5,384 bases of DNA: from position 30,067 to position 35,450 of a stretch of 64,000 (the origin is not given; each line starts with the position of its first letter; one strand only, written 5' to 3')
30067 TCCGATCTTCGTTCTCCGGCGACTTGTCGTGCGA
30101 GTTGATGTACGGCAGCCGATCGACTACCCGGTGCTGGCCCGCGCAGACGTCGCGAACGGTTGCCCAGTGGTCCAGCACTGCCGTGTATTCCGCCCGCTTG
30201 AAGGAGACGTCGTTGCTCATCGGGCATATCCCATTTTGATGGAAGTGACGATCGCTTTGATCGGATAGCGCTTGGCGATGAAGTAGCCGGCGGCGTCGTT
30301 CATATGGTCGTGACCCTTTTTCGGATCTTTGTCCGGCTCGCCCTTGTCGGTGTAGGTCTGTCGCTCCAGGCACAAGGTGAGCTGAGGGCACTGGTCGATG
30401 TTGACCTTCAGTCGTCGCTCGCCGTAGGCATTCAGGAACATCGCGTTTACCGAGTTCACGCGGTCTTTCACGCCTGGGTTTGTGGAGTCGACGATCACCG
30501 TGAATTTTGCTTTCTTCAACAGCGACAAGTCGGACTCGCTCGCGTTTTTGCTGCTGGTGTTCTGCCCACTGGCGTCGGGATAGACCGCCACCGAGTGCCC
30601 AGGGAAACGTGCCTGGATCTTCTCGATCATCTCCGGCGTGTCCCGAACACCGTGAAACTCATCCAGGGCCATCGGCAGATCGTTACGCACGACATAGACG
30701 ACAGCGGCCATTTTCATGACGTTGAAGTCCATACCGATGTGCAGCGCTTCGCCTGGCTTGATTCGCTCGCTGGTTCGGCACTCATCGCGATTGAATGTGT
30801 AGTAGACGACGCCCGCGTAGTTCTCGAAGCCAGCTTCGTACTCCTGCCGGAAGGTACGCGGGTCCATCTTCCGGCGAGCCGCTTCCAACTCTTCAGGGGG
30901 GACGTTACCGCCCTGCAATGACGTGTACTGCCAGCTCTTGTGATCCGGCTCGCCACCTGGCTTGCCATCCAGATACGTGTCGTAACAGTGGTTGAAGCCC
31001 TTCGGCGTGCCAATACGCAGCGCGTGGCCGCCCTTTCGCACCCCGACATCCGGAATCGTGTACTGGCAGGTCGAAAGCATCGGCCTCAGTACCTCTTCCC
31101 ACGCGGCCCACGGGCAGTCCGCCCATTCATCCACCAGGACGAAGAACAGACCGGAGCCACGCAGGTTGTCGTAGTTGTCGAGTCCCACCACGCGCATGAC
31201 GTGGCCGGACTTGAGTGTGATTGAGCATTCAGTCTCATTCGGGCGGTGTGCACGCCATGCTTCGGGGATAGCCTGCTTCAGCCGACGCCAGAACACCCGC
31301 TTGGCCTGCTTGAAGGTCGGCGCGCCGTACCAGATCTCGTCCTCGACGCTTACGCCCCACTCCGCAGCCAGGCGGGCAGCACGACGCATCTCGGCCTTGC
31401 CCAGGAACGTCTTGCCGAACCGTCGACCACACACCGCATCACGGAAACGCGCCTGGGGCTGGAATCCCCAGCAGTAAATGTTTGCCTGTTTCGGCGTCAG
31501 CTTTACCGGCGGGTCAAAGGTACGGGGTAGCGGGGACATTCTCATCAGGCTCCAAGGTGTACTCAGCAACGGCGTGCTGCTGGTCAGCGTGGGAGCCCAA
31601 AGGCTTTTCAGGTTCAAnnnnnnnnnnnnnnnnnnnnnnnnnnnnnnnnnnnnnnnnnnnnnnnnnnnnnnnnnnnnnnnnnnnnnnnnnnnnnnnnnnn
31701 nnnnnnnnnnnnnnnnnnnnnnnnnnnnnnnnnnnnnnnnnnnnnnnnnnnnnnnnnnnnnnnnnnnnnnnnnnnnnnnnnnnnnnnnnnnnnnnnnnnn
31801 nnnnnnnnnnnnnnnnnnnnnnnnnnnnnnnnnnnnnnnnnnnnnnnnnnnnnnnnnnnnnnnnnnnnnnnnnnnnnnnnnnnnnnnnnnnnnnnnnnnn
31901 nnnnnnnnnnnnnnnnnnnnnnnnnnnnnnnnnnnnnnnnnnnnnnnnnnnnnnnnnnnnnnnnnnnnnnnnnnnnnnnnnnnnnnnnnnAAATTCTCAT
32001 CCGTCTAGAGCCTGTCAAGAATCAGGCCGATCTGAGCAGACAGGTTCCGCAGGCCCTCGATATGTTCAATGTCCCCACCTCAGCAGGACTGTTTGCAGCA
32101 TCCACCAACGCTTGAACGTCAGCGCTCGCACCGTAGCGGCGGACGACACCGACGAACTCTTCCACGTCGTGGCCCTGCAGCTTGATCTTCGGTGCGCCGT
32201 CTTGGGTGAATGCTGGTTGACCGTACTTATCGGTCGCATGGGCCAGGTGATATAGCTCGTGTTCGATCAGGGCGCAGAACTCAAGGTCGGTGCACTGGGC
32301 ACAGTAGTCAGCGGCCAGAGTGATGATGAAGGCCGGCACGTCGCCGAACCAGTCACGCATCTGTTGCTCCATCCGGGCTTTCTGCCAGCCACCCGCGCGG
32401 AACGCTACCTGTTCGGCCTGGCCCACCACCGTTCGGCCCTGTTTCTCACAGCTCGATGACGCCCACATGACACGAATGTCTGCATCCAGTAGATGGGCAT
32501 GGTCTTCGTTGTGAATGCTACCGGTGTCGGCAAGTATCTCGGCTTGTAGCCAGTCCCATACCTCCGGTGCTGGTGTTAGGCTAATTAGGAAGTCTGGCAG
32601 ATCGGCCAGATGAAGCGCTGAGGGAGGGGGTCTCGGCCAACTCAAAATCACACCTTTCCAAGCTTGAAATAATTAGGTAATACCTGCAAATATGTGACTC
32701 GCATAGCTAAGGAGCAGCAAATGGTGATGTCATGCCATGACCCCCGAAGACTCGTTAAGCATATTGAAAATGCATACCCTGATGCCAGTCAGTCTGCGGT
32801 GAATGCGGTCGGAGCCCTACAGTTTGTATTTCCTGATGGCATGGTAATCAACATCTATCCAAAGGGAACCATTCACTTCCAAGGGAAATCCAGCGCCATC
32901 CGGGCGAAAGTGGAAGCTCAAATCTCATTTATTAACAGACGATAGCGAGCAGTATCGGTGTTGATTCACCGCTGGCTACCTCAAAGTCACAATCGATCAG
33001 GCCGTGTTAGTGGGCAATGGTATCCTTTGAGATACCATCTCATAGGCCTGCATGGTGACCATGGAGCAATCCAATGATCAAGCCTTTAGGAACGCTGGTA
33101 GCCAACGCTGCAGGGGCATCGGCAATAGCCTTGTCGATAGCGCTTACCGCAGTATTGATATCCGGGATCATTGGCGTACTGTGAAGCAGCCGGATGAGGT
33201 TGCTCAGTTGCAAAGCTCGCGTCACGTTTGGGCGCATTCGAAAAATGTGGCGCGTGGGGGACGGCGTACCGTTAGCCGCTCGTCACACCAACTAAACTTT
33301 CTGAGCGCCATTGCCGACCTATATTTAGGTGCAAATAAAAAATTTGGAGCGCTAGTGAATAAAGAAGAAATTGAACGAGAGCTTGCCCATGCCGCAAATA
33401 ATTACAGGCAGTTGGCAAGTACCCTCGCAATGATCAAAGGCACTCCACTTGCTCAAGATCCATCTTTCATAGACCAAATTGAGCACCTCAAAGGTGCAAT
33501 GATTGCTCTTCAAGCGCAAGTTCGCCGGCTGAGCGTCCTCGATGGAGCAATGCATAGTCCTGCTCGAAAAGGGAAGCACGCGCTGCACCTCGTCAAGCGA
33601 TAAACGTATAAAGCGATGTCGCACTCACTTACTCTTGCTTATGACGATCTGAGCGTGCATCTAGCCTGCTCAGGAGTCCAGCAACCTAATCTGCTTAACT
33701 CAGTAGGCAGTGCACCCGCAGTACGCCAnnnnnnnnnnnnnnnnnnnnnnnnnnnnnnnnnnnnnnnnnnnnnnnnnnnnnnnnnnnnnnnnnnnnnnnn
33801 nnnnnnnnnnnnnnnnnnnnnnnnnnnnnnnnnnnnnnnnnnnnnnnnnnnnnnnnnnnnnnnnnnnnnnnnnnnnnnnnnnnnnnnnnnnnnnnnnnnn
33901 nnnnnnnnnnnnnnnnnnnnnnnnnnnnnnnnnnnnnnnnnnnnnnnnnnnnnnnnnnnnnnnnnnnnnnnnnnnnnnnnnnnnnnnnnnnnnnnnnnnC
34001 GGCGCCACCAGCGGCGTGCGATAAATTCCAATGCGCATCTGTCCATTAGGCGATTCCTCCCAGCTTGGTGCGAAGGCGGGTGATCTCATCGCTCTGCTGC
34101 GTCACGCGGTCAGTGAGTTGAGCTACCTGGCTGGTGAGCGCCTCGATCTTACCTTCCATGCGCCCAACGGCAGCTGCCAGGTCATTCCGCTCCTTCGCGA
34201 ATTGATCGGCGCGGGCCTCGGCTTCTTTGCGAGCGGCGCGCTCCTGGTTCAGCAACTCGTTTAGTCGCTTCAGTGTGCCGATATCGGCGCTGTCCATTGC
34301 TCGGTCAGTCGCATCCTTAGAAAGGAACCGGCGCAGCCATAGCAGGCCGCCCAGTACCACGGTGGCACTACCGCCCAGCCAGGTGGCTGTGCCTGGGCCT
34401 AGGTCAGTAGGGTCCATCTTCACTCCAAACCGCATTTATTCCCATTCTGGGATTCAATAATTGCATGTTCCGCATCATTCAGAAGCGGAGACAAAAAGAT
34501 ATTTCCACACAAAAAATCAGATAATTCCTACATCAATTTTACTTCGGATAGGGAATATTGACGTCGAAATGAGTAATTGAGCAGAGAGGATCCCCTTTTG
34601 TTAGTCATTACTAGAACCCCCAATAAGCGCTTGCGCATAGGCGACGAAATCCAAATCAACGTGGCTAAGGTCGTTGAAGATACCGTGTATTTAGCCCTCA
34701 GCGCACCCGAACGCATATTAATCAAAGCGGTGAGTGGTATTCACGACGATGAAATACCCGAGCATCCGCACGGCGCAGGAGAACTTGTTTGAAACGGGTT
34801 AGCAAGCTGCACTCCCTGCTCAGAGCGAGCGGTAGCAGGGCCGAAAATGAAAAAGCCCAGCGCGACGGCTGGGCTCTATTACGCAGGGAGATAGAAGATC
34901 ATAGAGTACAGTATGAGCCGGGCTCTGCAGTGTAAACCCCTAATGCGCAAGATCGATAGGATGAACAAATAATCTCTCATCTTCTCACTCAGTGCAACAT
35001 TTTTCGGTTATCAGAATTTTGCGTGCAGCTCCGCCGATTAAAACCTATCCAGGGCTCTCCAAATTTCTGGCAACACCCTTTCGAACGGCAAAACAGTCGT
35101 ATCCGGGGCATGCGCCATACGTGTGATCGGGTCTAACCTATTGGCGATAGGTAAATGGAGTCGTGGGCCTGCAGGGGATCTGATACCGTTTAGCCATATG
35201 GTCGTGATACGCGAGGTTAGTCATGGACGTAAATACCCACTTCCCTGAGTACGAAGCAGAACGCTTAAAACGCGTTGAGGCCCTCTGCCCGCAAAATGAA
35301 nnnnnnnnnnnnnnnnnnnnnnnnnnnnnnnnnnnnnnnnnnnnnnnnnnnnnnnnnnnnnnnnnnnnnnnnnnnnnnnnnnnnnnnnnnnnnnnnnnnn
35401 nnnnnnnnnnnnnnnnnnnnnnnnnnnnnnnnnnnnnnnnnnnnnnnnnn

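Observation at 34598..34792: Prophage CsrA/RsmA paralogue that naturally carries the RNA-binding-dead R44A substitution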

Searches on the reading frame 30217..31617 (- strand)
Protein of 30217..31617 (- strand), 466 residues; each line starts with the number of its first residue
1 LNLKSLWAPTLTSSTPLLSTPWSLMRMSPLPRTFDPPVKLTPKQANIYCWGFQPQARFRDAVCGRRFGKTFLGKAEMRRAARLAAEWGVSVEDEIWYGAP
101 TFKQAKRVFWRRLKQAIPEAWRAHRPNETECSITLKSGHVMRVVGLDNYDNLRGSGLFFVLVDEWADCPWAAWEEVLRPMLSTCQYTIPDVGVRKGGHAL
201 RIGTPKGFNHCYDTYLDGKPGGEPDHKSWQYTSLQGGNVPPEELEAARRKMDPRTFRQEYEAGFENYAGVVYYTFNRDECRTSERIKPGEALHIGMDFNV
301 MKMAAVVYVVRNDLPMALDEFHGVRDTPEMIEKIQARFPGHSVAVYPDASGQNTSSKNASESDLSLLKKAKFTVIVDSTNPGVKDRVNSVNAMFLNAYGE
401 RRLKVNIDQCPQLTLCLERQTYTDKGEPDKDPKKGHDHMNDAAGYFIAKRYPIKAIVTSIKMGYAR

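Call 11: search_protein_families(library=phrogs, proteins=[window:30217-31617:-], max_evalue=0.001)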
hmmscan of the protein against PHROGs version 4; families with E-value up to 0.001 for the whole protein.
window:30217-31617:- (466 aa): 3 families
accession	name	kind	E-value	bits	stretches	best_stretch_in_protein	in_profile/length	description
phrog_10250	-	head and packaging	8.9e-52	177.1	1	248-455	2-220/228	terminase large subunit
phrog_2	-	head and packaging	3.4e-49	169.3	1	36-457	262-600/807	terminase large subunit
phrog_38319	-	unknown function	3e-08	34.4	1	56-308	18-269/271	-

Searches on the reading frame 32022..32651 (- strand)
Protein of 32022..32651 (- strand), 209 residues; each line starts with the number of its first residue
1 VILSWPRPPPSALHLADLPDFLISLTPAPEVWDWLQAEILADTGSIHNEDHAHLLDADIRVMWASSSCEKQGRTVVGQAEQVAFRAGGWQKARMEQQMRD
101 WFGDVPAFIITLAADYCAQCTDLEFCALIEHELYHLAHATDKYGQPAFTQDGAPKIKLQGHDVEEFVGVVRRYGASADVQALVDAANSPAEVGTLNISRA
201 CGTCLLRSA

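Call 11: search_protein_families(library=phrogs, proteins=[window:32022-32651:-], max_evalue=0.001)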
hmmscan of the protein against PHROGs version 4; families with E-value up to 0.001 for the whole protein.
window:32022-32651:- (209 aa): 2 families
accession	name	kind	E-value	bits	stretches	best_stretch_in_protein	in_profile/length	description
phrog_513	-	integration and excision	5.2e-93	311.2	1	7-208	4-207/208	transposase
phrog_18648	-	unknown function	5.4e-34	117.2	1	122-206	1-86/87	-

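Call 12: search_protein_families(library=pfam, proteins=[window:32022-32651:-], max_evalue=0.01)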
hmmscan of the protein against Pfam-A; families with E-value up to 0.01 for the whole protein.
window:32022-32651:- (209 aa): 1 family
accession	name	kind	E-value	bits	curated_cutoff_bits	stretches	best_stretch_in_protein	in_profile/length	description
PF18894.6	PhageMetallopep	-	1.2e-41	142.3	23.7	1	32-187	1-134/134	Putative phage metallopeptidase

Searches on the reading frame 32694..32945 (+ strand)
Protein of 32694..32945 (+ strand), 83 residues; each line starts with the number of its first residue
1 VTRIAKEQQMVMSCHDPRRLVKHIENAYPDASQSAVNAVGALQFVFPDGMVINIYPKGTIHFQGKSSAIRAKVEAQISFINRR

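Call 11: search_protein_families(library=phrogs, proteins=[window:32694-32945:+], max_evalue=0.001)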
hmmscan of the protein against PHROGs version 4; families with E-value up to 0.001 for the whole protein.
window:32694-32945:+ (83 aa): 0 families

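Call 12: search_protein_families(library=pfam, proteins=[window:32694-32945:+], max_evalue=0.01)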
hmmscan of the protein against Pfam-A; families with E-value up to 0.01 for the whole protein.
window:32694-32945:+ (83 aa): 1 family
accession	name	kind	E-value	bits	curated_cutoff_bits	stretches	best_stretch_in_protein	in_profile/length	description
PF19917.4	bpX1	-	0.007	16.6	27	0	43-70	3-30/82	MoxR-vWA-beta-propeller ternary system domain bpX1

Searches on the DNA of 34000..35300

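Call 80: search_rna_families(source=window, start=34000, end=35300, threshold=evalue, max_evalue=1)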
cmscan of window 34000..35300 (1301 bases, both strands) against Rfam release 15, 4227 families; matches with E-value up to 1: 1.
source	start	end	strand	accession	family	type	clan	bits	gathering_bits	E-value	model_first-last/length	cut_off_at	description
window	34847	34893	-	RF02278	Betaproteobacteria_toxic_sRNA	Gene; sRNA;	-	18.5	50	0.78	1-64/64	no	Betaproteobacteria toxic small RNA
